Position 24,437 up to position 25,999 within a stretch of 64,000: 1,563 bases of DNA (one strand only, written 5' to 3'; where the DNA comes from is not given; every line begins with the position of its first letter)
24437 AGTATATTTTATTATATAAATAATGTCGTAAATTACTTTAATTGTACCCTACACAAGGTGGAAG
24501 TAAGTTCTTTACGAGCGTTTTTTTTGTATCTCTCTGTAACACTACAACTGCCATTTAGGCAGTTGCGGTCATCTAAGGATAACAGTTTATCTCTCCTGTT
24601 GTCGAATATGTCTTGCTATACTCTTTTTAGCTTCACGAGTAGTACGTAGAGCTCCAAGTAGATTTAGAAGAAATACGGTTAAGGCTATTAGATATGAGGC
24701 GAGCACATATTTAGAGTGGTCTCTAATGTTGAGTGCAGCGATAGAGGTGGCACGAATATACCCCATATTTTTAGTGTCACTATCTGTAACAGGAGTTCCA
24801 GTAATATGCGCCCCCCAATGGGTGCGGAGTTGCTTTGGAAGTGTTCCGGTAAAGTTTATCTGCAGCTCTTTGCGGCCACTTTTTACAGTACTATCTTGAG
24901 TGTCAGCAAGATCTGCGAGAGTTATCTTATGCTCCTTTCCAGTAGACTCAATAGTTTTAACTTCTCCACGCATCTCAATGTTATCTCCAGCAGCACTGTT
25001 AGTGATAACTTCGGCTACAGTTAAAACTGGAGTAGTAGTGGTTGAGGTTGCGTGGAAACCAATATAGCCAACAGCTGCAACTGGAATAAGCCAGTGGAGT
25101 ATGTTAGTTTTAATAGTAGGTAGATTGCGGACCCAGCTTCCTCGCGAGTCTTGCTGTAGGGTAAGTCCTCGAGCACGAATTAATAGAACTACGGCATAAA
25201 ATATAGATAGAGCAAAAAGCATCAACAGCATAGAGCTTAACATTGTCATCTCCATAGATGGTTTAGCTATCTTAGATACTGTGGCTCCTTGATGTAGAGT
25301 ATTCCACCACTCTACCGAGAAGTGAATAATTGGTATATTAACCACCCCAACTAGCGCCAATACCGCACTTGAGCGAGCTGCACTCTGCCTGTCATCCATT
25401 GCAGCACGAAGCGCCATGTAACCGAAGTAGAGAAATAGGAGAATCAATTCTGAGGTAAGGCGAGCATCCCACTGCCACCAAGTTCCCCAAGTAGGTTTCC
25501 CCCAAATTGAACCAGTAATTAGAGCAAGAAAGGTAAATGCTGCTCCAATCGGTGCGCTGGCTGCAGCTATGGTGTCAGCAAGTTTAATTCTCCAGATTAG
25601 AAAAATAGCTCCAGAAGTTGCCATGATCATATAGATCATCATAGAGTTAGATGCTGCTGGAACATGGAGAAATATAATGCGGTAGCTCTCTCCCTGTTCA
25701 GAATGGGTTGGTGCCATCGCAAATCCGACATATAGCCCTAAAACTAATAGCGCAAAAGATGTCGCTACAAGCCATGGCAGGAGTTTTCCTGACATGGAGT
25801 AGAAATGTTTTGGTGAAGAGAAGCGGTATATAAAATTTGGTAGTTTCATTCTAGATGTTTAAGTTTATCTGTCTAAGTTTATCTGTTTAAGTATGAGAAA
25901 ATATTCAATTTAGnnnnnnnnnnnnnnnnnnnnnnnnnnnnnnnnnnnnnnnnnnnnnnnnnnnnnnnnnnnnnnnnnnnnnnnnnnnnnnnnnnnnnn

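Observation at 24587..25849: CcmC-CcmD fusion with an inserted periplasmic CcmE-like OB domain that lacks the heme-binding histidine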

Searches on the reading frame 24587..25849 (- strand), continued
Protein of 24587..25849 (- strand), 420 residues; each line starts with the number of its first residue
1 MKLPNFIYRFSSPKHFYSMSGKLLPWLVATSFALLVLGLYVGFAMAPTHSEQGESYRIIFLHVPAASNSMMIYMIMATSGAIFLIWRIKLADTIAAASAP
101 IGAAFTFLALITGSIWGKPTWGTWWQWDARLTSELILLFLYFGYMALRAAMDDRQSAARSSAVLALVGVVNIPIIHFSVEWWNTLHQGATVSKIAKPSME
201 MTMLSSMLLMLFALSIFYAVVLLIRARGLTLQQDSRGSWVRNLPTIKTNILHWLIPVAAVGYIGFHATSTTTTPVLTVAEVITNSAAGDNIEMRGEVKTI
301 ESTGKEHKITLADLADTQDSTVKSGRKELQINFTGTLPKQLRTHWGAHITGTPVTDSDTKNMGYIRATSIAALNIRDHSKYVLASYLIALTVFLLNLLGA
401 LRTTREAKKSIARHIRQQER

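Call 26: predict_structure(alignment_id=A1)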
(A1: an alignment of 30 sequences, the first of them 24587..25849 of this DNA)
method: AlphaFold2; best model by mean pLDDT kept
length: 420 residues; sequences in the alignment: 30
mean_pLDDT: 82.4   pTM: 0.80
mean pLDDT of the five models: 82.4, 81.8, 80.2, 79.7, 78.3
residues with pLDDT >= 90: 192; 70-90: 128; 50-70: 73; < 50: 27
segments of 3 or more residues with pLDDT < 50: 123-127, 180-197
pLDDT, mean of each block of 10 residues (from residue 1): 83 95 97 96 83 81 87 87 87 91 87 74 48 58 62 66 67 56 41 47 90 97 97 95 95 97 95 87 79 92 95 67 71 91 89 82 87 80 94 97 97 95
secondary structure, 60 per line:
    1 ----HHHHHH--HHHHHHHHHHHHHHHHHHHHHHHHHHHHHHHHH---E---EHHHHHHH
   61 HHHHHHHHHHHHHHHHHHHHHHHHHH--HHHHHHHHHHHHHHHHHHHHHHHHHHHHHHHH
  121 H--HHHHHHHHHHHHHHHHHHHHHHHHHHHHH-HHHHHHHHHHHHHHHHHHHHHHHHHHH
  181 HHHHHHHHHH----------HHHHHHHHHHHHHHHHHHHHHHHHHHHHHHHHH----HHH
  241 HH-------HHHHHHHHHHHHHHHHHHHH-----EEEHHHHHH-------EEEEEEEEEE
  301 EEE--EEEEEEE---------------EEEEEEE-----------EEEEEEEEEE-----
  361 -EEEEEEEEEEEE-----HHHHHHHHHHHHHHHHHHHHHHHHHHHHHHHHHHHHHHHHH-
elements in order: H5-10 H13-45 H54-86 H89-121 H124-152 H154-190 H201-233 H238-242 H250-269 E275-277 H278-283 E291-303 E306-312 E328-334 E346-355 E362-373 H379-419

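Call 30: fold_search(model_id=the predicted structure, library=pdb)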
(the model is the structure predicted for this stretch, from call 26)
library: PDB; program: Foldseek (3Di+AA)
matches with E <= 10: 889; with E <= 0.001: 2
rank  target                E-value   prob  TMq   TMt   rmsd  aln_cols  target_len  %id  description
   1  8ce1_C                3.0e-11  1.00  0.48  0.80   4.3       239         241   50  Cytochrome c maturation complex CcmABCD (released 2023-09-06)
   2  7f02_C                7.5e-11  1.00  0.45  0.77   4.5       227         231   52  Cytochrome c-type biogenesis protein CcmABCD from E. coli (released 2022-11-09)
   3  9gjw_2                1.3e-03  1.00  0.21  0.15  11.4       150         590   12  OCCM maturation intermediate stalled with an Arginine Finger mutation in Mcm2 (released 2025-03-05)
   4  4ywk_B                1.3e-03  1.00  0.19  0.39  18.8       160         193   11  Pyrococcus furiosus MCM N-terminal domain with Zinc-binding subdomain B deleted (released 2015-09-23)
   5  8ce8_E                1.6e-03  1.00  0.21  0.50   7.3       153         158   13  Cytochrome c maturation complex CcmABCDE (released 2023-09-06)
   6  5vl1_D                2.1e-03  1.00  0.19  0.17  18.8       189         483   14  Crystal Structure of Lysyl-tRNA Synthetase from Mycobacterium ulcerans complexed with L-lysine (released 2017-05-10)
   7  6od8_B                2.2e-03  1.00  0.18  0.15   9.8       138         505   16  Crystal structure of a putative aspartyl-tRNA synthetase from Leishmania major Friedlin (released 2019-04-17)
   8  2pi2_A                2.4e-03  1.00  0.19  0.53  15.6       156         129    9  Full-length Replication protein A subunits RPA14 and RPA32 (released 2007-10-16)
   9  5vl1_C                2.7e-03  1.00  0.19  0.17  19.1       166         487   15  Crystal Structure of Lysyl-tRNA Synthetase from Mycobacterium ulcerans complexed with L-lysine (released 2017-05-10)
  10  8d0b_C                2.8e-03  1.00  0.21  0.64   7.0       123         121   10  Human CST-DNA polymerase alpha/primase preinitiation complex bound to 4xTEL-foldback template (released 2022-06-22)
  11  2pi2_B                2.8e-03  1.00  0.19  0.57  14.8       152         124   10  Full-length Replication protein A subunits RPA14 and RPA32 (released 2007-10-16)
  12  9qbr                  3.1e-03  1.00  0.19  0.18  11.6       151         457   14  CRYSTAL STRUCTURE OF LYSYL-TRNA SYNTHETASE FROM Mycobacterium tuberculosis COMPLEXED WITH L-LYSINE AND INHIBITOR DDD0199 (released 2025-08-13)
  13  6m0t_C                3.2e-03  1.00  0.18  0.16  11.2       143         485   12  Crystal Structure of Lysyl-tRNA Synthetase from Plasmodium falciparum complexed with L-lysine and Cladosporin derivati (released 2021-04-21)
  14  6wgf_6                3.3e-03  1.00  0.20  0.15  20.1       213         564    9  Atomic model of mutant Mcm2-7 hexamer with Mcm6 WHD truncation (released 2020-07-15)
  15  6od8_A                3.7e-03  1.00  0.20  0.17   8.2       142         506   15  Crystal structure of a putative aspartyl-tRNA synthetase from Leishmania major Friedlin (released 2019-04-17)
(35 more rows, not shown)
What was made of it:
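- On CcmC (TIGR01191 / PF01578 WWD family): AF2 helices; Foldseek 8ce1_C E 3e-11, TMt 0.80 (calls 26, 30)
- On CcmE (PF03100): 8ce8_E aligns over 153 columns including its TM helix (call 30).
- Checked: The AF2 model matches E. coli CcmC chains 8ce1_C and 7f02_C at 50-52% identity (call 30).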

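Call 64: search_protein_families(library=ncbifam, proteins=[P0020, P0046, P0038], max_evalue=0.01)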
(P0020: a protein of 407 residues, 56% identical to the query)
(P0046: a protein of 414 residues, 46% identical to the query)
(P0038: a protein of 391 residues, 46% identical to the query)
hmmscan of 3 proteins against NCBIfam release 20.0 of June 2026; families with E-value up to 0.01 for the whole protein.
P0020 (407 aa): 9 families
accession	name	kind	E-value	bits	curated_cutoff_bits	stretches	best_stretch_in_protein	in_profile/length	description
TIGR01191.1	ccmC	subfamily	9.5e-76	253.8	186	1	48-229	2-183/184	heme ABC transporter permease CcmC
NF009731.0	PRK13254.1-5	equivalog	4.1e-09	36.3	152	1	271-357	30-120/155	cytochrome c maturation protein CcmE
TIGR03144.1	cytochr_II_ccsB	equivalog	1.4e-08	34.8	187.6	1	87-181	152-243/252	c-type cytochrome biogenesis protein CcsB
NF009729.0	PRK13254.1-3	equivalog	9.9e-07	28.5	171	1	257-357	17-122/155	cytochrome c maturation protein CcmE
NF009730.0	PRK13254.1-4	equivalog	1.2e-06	28.6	310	1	257-357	38-141/165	cytochrome c maturation protein CcmE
NF009727.0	PRK13254.1-1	equivalog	1.6e-06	27.9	126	1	277-355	39-119/144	cytochrome c maturation protein CcmE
TIGR03141.1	cytochro_ccmD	equivalog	1.2e-05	25.4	25.95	1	364-403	7-46/47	heme exporter protein CcmD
NF009635.0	PRK13150.1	equivalog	0.00035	20.4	264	1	288-355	61-126/159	cytochrome c maturation protein CcmE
NF009638.0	PRK13165.1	equivalog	0.00048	19.6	186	1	288-355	61-126/161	cytochrome c maturation protein CcmE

P0046 (414 aa): 3 families
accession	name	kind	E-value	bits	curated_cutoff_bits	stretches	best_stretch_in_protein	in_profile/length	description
TIGR01191.1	ccmC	subfamily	3.1e-79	265.2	186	1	45-227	1-183/184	heme ABC transporter permease CcmC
TIGR03141.1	cytochro_ccmD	equivalog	8.4e-14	51.4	25.95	1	365-411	1-47/47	heme exporter protein CcmD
TIGR03144.1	cytochr_II_ccsB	equivalog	2.8e-05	24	187.6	1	92-180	159-244/252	c-type cytochrome biogenesis protein CcsB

P0038 (391 aa): 4 families
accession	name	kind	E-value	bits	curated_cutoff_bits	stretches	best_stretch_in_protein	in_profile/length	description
TIGR01191.1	ccmC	subfamily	3.5e-79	265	186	1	47-227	1-181/184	heme ABC transporter permease CcmC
TIGR03144.1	cytochr_II_ccsB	equivalog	4.9e-08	33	187.6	1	94-182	159-244/252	c-type cytochrome biogenesis protein CcsB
NF009727.0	PRK13254.1-1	equivalog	2.2e-06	27.4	126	1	273-342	49-121/144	cytochrome c maturation protein CcmE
NF009729.0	PRK13254.1-3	equivalog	0.00025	20.8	171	1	279-342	59-122/155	cytochrome c maturation protein CcmE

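Call 65: search_protein_families(library=pfam, proteins=[P0020, P0046, P0038], max_evalue=0.01)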
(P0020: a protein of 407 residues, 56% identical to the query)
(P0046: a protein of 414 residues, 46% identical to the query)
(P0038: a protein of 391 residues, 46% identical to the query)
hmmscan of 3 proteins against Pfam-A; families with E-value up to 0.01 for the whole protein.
P0020 (407 aa): 3 families
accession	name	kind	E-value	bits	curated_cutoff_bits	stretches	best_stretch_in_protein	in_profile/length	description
PF01578.25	Cytochrom_C_asm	-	1.6e-39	136.2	29.9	1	26-186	31-212/212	Cytochrome C assembly protein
PF03100.22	CcmE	-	3.5e-09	37.3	24.6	1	275-357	4-90/99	CcmE domain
PF04995.19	CcmD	-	1.7e-05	25.2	25.6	1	366-404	6-44/44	Heme exporter protein D (CcmD)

P0046 (414 aa): 2 families
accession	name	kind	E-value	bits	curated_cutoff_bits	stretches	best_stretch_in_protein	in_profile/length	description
PF01578.25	Cytochrom_C_asm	-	1.4e-39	136.3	29.9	1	28-184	35-212/212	Cytochrome C assembly protein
PF04995.19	CcmD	-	5.3e-12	46.1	25.6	1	368-410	1-43/44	Heme exporter protein D (CcmD)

P0038 (391 aa): 2 families
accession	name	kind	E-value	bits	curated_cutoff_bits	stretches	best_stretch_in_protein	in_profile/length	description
PF01578.25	Cytochrom_C_asm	-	3.1e-40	138.5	29.9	1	29-186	34-212/212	Cytochrome C assembly protein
PF03100.22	CcmE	-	5e-06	27.2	24.6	1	272-341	14-89/99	CcmE domain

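Call 74: list_cluster_members(proteins=[P0001, P0002, P0024, P0021, P0020, P0038, P0046, P0124, P0129, P0270])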
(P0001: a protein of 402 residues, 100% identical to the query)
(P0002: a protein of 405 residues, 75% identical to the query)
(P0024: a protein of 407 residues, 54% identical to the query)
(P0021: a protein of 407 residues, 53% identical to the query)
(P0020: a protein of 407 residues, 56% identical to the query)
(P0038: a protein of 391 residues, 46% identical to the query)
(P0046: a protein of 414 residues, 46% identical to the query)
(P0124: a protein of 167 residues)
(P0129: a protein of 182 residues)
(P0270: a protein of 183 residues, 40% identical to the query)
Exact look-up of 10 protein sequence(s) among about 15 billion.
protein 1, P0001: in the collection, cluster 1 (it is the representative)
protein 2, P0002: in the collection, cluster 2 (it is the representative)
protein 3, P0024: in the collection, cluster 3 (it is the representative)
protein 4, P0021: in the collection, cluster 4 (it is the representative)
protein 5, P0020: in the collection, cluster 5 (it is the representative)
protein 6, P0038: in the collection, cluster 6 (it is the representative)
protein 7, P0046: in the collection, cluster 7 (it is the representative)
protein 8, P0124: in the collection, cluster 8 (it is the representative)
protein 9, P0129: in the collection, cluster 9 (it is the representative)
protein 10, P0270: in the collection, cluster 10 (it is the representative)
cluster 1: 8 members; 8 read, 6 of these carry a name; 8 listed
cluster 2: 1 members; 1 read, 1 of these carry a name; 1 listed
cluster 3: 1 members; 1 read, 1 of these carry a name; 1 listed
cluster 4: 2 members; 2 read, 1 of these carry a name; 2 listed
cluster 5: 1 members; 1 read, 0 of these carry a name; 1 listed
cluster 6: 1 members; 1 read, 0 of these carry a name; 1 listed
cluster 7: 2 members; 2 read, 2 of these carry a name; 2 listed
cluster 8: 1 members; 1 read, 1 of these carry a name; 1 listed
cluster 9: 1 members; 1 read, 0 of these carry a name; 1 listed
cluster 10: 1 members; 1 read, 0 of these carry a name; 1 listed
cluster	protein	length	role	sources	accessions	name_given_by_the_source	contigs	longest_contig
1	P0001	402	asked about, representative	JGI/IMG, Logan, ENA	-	-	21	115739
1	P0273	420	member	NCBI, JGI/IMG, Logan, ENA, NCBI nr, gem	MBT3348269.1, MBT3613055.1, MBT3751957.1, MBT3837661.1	MAG: heme ABC transporter permease [Thiotrichales bacterium] | heme exporter protein C | heme ABC transporter permease [Thiotrichales bacterium]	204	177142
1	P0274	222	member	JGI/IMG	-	hypothetical protein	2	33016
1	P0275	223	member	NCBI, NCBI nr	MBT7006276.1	MAG: cytochrome c biogenesis protein CcsA, partial [Thiotrichales bacterium] | cytochrome c biogenesis protein CcsA [Thiotrichales bacterium]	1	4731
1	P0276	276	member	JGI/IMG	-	hypothetical protein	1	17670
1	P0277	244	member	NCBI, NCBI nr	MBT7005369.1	MAG: hypothetical protein HN963_00350, partial [Thiotrichales bacterium] | hypothetical protein [Thiotrichales bacterium]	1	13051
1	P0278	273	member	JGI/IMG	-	ABC-type transport system involved in cytochrome c biogenesis, permease component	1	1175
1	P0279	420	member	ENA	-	-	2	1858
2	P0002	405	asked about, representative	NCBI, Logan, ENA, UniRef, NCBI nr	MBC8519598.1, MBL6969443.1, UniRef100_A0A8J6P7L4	MAG: heme ABC transporter permease [Gammaproteobacteria bacterium] | Heme exporter protein C n=1 Tax=Candidatus Thiopontia autotrophica TaxID=2841688 ... | heme ABC transporter permease [Candidatus Thiopontia autotrophica]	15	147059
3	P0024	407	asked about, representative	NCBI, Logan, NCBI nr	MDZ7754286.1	MAG: cytochrome c maturation protein CcmE [Gammaproteobacteria bacterium] | cytochrome c maturation protein CcmE [Gammaproteobacteria bacterium]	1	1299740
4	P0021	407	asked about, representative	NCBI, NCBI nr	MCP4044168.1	MAG: cytochrome c biogenesis protein CcsA [Gammaproteobacteria bacterium] | cytochrome c biogenesis protein CcsA [Gammaproteobacteria bacterium]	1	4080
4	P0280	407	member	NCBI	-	-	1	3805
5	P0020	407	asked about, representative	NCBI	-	-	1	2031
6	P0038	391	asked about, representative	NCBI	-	-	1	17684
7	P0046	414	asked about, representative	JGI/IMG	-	heme exporter protein C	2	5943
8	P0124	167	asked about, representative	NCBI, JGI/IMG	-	heme exporter protein D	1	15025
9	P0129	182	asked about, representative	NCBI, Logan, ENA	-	-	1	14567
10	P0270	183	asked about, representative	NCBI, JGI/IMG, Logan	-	-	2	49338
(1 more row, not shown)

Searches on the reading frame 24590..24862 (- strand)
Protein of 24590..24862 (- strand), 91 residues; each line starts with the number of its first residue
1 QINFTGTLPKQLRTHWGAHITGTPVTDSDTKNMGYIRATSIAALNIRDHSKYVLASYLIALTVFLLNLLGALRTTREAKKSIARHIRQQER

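Call 25: find_related_loci(query=A3, collection=genome_contigs, flank=6000)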
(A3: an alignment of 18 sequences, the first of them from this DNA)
Query A3 (91 aa) in genome_contigs; peptide patterns used: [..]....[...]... (x = any residue, [..] = any of these).
41 stretches matched a pattern; 15 encode a relative of the query (tblastn E <= 1e-3); 15 distinct loci.
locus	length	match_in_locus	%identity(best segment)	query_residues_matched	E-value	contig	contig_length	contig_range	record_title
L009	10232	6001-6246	69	2-89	3e-37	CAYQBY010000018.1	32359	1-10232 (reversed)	MAG TPA_asm: uncultured Piscirickettsiaceae bacterium isolate SRP077602_co9_163 genome assembly, contig: NODE_1339_lengt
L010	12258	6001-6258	58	1-89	8e-32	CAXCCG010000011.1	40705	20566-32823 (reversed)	MAG TPA_asm: uncultured Gammaproteobacteria bacterium isolate SRR3724456_binner123_Refined_33 genome assembly, contig: E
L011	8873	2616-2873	58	1-89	3e-31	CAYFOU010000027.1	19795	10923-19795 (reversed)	MAG TPA_asm: uncultured Piscirickettsiaceae bacterium isolate ERP019367_co2_115 genome assembly, contig: NODE_1920_lengt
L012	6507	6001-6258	63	1-89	2e-29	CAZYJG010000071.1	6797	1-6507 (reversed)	MAG TPA_asm: uncultured Piscirickettsiaceae bacterium isolate SRP167671_co2_144 genome assembly, contig: NODE_13283_leng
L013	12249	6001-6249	58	4-89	2e-29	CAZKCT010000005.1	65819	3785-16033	MAG TPA_asm: uncultured Piscirickettsiaceae bacterium isolate SRP077602_co8_34 genome assembly, contig: NODE_562_length_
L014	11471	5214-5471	64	1-89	4e-29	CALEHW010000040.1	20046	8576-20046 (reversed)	MAG TPA_asm: uncultured Methylophaga sp. isolate SRR5839047_bin.31_CONCOCT_v1.1_MAG genome assembly, contig: ERZ1030316.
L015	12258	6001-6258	63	1-89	9e-29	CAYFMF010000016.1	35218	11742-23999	MAG TPA_asm: uncultured Piscirickettsiaceae bacterium isolate ERP019367_co1_94 genome assembly, contig: NODE_1211_length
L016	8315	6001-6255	57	2-89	2e-25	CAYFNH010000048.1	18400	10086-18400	MAG TPA_asm: uncultured Piscirickettsiaceae bacterium isolate ERP019367_co1_36 genome assembly, contig: NODE_2499_length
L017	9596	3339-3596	61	1-89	2e-25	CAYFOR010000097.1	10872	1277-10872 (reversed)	MAG TPA_asm: uncultured Piscirickettsiaceae bacterium isolate ERP019367_co2_51 genome assembly, contig: NODE_3800_length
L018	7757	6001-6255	57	2-89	6e-25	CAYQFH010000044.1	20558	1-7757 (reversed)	MAG TPA_asm: uncultured Piscirickettsiaceae bacterium isolate SRP167671_co2_103 genome assembly, contig: NODE_3474_lengt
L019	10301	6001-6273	55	2-89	2e-23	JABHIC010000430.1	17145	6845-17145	MAG: Gammaproteobacteria bacterium isolate SI037_bin54 k141_3344446, whole genome shotgun sequence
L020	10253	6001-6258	60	1-89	2e-23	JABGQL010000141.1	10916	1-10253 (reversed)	MAG: Gammaproteobacteria bacterium isolate co234_bin55 NODE_9860_length_10916_cov_65.938403, whole genome shotgun sequen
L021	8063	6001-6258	51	1-89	1e-19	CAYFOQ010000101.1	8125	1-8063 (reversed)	MAG TPA_asm: uncultured Piscirickettsiaceae bacterium isolate ERP019367_co1_32 genome assembly, contig: NODE_5409_length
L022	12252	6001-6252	42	2-90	3e-18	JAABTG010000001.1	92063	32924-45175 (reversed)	MAG: Thiotrichales bacterium isolate S21.Bin127 Scaffold_1, whole genome shotgun sequence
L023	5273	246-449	45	4-76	3e-16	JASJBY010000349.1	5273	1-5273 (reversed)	MAG: Gammaproteobacteria bacterium isolate MO_133.B26 MO_133.c_9116, whole genome shotgun sequence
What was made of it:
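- Tried and rejected: The scan that worked used the single pattern [IV]AALN[IVL]RDH, so it sees only groups 1-2 (call 25).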
